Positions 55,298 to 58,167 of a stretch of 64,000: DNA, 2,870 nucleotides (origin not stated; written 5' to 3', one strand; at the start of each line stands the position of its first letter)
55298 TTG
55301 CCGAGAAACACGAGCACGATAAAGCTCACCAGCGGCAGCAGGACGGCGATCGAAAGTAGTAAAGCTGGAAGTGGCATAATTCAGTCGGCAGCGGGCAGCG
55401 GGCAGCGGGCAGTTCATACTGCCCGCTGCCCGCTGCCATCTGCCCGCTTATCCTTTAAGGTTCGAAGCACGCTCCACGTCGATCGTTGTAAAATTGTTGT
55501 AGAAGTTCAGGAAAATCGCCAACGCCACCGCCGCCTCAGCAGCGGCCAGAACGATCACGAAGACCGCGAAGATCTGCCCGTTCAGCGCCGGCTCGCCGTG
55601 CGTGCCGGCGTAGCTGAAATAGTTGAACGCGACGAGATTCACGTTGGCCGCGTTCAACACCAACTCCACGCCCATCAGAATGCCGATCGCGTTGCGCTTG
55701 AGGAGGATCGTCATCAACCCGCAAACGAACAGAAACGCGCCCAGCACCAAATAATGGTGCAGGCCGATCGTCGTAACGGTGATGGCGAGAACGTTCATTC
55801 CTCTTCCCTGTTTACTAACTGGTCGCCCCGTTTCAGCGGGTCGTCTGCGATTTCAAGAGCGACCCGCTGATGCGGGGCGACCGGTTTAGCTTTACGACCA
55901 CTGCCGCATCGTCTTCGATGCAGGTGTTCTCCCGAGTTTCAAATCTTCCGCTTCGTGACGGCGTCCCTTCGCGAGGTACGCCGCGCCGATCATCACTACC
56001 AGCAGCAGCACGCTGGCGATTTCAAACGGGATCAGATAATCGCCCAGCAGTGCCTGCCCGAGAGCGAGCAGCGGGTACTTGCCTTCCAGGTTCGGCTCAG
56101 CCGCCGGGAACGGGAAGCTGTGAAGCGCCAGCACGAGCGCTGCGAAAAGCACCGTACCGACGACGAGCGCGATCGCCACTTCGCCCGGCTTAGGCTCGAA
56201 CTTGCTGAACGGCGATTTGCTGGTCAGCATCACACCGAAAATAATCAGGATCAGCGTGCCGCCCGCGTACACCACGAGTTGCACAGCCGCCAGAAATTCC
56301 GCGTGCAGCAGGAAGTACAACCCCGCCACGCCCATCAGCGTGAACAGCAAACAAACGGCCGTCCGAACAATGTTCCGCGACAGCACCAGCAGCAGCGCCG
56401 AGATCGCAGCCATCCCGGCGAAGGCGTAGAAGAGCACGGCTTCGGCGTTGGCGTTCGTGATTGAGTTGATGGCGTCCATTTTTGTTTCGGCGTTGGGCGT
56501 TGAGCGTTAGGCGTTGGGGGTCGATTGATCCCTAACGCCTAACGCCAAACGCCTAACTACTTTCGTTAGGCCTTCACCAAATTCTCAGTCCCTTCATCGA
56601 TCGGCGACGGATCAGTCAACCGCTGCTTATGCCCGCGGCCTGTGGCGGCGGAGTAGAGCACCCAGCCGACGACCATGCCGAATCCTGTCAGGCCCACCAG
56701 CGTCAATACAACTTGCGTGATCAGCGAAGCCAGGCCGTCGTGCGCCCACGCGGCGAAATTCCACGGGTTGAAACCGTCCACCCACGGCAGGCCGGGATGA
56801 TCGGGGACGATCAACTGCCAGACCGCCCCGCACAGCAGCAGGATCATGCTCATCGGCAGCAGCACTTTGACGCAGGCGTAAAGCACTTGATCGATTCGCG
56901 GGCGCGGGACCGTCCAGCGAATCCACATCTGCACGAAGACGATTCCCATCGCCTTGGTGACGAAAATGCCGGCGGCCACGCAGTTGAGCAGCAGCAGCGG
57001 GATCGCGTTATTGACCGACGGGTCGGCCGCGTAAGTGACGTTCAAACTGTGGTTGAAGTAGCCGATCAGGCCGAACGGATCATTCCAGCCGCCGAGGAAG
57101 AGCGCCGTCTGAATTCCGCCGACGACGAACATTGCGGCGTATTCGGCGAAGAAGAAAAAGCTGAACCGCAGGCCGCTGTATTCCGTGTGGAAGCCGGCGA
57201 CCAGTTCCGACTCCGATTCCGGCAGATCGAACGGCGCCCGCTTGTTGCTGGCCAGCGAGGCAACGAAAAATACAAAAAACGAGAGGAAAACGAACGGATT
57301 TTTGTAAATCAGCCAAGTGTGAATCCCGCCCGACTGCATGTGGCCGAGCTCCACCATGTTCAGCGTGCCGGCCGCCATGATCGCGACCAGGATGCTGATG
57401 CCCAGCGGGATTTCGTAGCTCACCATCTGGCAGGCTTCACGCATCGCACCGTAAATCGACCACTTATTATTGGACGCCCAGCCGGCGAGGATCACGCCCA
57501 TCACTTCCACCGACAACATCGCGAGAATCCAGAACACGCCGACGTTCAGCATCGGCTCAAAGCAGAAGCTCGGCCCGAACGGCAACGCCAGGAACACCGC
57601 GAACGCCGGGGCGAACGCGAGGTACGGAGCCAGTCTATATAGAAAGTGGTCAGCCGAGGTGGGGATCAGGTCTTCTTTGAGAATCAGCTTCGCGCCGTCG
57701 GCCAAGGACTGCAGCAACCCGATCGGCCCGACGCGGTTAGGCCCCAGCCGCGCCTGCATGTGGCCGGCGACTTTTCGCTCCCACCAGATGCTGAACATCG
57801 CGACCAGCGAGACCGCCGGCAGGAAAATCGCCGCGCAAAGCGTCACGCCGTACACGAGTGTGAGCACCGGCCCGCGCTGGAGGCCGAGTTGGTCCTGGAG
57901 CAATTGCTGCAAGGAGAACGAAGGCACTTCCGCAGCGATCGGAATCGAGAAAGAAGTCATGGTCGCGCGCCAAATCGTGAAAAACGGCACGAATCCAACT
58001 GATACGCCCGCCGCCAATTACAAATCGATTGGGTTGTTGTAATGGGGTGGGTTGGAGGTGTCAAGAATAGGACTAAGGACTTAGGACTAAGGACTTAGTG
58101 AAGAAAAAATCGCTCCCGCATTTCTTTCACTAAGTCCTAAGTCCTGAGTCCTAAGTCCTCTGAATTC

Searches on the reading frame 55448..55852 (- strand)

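Call 85: search_protein_families(library=pfam, proteins=[window:55448-55852:-], max_evalue=0.00001)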
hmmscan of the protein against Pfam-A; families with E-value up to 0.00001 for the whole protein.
window:55448-55852:- (134 aa): 1 family
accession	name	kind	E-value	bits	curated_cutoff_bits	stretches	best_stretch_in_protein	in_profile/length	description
PF00420.29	Oxidored_q2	-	3.4e-23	81.7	26.1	1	33-133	1-94/95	NADH-ubiquinone/plastoquinone oxidoreductase chain 4L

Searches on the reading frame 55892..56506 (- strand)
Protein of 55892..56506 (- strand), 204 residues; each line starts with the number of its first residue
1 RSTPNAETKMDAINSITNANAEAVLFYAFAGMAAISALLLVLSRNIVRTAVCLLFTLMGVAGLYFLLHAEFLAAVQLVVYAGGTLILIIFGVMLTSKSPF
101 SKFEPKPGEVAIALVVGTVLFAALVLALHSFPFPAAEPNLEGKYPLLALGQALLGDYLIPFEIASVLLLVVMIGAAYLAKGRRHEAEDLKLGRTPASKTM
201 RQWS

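Call 85: search_protein_families(library=pfam, proteins=[window:55892-56506:-], max_evalue=0.00001)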
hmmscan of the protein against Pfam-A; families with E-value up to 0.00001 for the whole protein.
window:55892-56506:- (204 aa): 1 family
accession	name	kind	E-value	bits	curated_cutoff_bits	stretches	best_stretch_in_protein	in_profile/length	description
PF00499.25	Oxidored_q3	-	8.4e-36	123.3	33.2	1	36-178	1-146/146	NADH-ubiquinone/plastoquinone oxidoreductase chain 6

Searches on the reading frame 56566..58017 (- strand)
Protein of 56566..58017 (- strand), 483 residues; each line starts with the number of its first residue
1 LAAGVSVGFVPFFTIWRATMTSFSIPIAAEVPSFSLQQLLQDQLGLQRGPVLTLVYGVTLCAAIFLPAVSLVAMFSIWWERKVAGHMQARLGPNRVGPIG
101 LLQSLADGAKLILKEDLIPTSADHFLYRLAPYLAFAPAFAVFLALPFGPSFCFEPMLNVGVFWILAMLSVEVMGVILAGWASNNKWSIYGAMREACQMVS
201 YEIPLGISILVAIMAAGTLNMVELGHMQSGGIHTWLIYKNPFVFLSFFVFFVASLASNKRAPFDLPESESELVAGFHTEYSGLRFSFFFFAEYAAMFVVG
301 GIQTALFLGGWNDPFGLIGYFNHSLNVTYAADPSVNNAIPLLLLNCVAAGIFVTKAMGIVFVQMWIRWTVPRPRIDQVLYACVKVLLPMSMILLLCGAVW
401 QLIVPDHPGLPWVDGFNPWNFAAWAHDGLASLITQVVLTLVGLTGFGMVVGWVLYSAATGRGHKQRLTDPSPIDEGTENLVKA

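Call 85: search_protein_families(library=pfam, proteins=[window:56566-58017:-], max_evalue=0.00001)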
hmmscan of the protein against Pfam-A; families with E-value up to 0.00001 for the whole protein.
window:56566-58017:- (483 aa): 1 family
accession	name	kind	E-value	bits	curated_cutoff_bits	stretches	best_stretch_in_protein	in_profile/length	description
PF00146.26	NADHdh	-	1.8e-107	359.6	27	1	64-395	6-295/298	NADH dehydrogenase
